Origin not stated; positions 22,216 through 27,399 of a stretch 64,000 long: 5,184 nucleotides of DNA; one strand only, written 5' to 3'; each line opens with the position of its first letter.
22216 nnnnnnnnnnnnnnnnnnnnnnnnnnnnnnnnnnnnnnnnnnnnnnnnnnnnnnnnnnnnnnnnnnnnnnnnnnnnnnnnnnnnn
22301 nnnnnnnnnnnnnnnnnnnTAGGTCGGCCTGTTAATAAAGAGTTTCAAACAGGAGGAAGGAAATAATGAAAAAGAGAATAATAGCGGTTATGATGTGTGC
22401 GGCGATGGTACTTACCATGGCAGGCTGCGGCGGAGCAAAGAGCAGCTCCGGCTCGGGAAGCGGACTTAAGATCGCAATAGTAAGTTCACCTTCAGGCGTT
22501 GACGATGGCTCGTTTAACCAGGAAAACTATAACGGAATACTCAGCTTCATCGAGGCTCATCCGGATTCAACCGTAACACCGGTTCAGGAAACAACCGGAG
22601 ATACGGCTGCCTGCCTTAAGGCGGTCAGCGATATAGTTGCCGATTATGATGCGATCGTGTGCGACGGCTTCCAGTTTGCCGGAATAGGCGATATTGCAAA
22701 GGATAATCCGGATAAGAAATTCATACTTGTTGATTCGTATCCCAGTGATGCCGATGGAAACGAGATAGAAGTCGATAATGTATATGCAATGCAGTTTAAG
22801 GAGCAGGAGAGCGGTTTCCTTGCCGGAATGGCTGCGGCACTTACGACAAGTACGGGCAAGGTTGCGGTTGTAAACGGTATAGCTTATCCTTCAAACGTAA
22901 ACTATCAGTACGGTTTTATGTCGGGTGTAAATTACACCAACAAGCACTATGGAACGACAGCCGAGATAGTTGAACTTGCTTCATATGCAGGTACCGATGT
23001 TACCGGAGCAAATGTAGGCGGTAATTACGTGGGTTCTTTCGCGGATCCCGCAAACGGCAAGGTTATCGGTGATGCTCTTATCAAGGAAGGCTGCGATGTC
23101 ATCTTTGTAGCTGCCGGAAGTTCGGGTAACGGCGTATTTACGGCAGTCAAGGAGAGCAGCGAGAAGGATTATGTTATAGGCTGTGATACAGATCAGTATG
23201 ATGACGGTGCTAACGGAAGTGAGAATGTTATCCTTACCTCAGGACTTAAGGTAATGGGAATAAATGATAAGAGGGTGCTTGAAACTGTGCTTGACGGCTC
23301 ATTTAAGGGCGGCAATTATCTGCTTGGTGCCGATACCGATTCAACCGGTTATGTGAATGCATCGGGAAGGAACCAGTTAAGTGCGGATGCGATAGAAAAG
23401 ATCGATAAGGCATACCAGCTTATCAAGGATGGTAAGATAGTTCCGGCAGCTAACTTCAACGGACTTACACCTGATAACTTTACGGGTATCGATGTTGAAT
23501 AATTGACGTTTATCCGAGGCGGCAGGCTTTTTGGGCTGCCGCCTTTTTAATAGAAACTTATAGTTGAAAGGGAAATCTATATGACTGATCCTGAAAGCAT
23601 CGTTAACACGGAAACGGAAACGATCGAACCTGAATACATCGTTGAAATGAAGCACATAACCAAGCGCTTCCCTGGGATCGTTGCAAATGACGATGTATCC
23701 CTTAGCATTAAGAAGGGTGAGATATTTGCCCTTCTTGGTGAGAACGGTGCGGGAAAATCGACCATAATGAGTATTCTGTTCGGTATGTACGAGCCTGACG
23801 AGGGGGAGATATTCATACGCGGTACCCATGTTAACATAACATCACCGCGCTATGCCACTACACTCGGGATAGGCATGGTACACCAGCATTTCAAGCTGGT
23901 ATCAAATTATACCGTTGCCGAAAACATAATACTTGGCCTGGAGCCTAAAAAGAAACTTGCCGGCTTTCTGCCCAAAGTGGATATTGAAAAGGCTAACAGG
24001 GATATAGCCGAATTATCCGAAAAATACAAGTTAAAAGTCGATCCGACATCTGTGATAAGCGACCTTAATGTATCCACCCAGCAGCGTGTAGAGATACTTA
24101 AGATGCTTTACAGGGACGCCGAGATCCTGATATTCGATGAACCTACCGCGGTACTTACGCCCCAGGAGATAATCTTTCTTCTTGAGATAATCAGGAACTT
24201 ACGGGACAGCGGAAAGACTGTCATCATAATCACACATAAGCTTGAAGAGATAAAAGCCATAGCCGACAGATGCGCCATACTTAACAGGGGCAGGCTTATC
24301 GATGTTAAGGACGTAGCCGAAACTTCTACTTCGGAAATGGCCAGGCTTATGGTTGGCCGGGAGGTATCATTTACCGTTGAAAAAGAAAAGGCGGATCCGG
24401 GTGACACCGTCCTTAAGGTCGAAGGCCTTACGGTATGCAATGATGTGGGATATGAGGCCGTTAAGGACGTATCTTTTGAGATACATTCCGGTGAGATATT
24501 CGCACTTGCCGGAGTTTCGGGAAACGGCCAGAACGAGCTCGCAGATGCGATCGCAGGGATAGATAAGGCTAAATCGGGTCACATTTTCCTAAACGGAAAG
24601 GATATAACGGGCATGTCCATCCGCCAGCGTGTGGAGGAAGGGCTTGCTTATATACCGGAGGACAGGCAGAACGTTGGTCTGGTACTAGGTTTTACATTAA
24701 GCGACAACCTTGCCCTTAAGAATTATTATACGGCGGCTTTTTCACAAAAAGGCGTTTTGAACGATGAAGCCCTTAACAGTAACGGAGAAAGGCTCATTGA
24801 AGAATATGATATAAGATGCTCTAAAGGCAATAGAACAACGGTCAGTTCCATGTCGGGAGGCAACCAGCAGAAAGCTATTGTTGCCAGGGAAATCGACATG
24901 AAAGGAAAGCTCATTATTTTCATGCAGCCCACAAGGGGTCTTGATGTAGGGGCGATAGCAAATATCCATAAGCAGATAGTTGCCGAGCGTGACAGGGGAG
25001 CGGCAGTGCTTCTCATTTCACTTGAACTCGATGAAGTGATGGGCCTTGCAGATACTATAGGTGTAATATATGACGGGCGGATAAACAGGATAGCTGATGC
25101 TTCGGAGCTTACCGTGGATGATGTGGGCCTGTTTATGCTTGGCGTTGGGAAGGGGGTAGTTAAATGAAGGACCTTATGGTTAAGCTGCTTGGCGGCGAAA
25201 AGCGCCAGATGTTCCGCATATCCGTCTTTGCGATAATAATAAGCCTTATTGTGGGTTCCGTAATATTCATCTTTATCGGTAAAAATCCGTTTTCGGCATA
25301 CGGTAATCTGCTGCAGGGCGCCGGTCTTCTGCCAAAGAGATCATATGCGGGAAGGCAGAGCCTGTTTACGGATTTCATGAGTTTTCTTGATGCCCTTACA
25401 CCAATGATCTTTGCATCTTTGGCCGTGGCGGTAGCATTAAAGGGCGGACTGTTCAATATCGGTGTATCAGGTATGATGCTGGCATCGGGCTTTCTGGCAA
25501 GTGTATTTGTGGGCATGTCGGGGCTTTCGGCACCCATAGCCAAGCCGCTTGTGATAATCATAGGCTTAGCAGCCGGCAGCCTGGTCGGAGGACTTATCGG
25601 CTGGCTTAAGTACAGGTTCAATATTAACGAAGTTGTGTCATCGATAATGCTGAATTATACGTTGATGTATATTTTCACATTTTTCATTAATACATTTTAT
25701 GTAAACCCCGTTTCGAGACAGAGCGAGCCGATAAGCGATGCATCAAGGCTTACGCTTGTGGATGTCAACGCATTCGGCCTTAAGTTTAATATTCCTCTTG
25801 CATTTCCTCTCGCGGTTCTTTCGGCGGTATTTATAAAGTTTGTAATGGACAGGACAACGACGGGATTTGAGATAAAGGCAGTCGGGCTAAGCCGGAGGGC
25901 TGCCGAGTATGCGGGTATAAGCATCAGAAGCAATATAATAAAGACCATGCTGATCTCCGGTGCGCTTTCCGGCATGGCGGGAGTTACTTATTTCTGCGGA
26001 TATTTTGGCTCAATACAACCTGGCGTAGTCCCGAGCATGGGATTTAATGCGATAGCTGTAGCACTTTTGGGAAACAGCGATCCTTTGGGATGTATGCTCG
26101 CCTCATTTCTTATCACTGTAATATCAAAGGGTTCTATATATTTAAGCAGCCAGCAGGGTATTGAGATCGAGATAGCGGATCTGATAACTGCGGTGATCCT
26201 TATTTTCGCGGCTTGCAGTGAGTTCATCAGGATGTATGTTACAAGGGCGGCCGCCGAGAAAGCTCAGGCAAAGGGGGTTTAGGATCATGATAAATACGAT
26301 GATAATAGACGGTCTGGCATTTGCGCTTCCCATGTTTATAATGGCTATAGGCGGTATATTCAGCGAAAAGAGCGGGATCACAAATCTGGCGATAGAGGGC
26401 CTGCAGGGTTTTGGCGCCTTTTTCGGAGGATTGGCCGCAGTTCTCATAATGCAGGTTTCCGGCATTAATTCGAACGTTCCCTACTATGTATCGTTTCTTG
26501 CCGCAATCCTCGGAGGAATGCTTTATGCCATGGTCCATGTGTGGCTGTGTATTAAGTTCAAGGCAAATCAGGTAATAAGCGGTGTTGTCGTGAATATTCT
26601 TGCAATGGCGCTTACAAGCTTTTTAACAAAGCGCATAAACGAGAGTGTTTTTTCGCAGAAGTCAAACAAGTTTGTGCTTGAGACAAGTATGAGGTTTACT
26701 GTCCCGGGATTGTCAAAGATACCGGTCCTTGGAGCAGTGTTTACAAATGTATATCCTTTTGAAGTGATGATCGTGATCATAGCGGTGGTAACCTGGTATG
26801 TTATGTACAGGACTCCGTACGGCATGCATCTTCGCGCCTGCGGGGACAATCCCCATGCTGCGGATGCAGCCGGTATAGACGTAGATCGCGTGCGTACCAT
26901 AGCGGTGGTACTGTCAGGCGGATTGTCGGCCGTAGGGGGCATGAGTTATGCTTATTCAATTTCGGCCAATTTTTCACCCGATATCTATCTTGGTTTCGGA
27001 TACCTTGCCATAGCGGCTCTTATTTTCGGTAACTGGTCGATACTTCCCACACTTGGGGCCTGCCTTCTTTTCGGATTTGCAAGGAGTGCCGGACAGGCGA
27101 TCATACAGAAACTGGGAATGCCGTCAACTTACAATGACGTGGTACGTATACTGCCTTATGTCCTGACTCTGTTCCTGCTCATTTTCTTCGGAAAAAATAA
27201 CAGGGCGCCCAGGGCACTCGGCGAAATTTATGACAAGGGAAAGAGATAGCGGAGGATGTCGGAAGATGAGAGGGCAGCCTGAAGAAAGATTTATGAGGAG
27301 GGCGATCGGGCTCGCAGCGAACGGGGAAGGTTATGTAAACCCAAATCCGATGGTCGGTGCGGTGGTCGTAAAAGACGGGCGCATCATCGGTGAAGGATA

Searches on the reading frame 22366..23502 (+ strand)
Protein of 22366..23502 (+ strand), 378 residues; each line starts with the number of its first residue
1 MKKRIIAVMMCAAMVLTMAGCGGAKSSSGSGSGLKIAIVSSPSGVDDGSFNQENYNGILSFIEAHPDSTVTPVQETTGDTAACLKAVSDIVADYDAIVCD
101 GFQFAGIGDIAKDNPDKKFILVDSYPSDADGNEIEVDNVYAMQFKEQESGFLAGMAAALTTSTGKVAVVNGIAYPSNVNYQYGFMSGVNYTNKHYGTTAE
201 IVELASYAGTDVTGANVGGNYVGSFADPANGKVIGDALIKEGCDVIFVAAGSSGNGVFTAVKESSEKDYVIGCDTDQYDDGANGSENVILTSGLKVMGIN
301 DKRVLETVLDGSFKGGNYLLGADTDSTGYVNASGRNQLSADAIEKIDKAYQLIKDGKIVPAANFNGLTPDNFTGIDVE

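Call 42: search_protein_families(library=pfam, proteins=[window:22366-23502:+], max_evalue=0.000001)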
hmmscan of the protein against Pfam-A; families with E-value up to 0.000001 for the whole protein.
window:22366-23502:+ (378 aa): 1 family
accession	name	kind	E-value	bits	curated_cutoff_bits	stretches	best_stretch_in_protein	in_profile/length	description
PF02608.20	Bmp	-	1.1e-42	146.6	24.1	1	39-352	6-289/301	ABC transporter substrate-binding protein PnrA-like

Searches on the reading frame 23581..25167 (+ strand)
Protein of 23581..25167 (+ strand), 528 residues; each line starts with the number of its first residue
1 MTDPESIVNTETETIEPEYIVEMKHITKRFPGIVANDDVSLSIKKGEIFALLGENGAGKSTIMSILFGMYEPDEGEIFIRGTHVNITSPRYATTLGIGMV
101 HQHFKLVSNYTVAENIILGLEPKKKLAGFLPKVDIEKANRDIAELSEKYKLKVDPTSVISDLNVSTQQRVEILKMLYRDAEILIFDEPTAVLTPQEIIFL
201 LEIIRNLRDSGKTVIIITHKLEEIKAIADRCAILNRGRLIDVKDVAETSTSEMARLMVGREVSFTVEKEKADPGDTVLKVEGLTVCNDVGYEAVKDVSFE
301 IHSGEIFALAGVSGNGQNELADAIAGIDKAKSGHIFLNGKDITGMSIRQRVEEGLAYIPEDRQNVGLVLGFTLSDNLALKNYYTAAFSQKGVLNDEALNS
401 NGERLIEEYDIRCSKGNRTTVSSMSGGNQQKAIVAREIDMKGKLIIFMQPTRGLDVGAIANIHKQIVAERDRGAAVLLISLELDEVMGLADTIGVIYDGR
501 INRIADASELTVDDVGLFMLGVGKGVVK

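Call 42: search_protein_families(library=pfam, proteins=[window:23581-25167:+], max_evalue=0.000001)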
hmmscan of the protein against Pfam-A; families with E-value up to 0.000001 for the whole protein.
window:23581-25167:+ (528 aa): 2 families
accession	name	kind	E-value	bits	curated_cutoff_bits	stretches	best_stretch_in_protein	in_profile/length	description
PF00005.33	ABC_tran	-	6.3e-47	160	25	2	37-190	2-137/137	ABC transporter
PF13304.12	AAA_21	-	8.9e-08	33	27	0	167-221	242-300/304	AAA domain, putative AbiEii toxin, Type IV TA system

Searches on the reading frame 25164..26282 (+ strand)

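Call 42: search_protein_families(library=pfam, proteins=[window:25164-26282:+], max_evalue=0.000001)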
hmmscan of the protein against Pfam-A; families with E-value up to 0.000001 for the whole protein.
window:25164-26282:+ (372 aa): 1 family
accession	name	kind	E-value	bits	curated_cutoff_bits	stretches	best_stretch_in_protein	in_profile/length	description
PF02653.21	BPD_transp_2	-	7.9e-38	130.6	26.8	1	77-349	8-268/269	Branched-chain amino acid transport system / permease component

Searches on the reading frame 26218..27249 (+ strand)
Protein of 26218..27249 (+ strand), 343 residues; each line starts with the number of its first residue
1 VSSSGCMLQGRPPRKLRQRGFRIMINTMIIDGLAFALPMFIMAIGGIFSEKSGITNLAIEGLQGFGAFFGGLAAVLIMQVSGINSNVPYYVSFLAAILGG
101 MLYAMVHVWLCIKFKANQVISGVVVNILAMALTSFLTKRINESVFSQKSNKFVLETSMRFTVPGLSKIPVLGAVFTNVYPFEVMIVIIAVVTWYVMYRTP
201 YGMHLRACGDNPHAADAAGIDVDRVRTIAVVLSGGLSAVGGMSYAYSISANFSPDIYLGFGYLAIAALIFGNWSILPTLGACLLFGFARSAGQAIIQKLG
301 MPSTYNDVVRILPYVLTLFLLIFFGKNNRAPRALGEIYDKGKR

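Call 42: search_protein_families(library=pfam, proteins=[window:26218-27249:+], max_evalue=0.000001)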
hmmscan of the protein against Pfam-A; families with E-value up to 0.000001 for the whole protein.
window:26218-27249:+ (343 aa): 1 family
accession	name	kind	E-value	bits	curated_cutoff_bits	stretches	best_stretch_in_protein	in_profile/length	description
PF02653.21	BPD_transp_2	-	8e-42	143.7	26.8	1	28-319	1-267/269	Branched-chain amino acid transport system / permease component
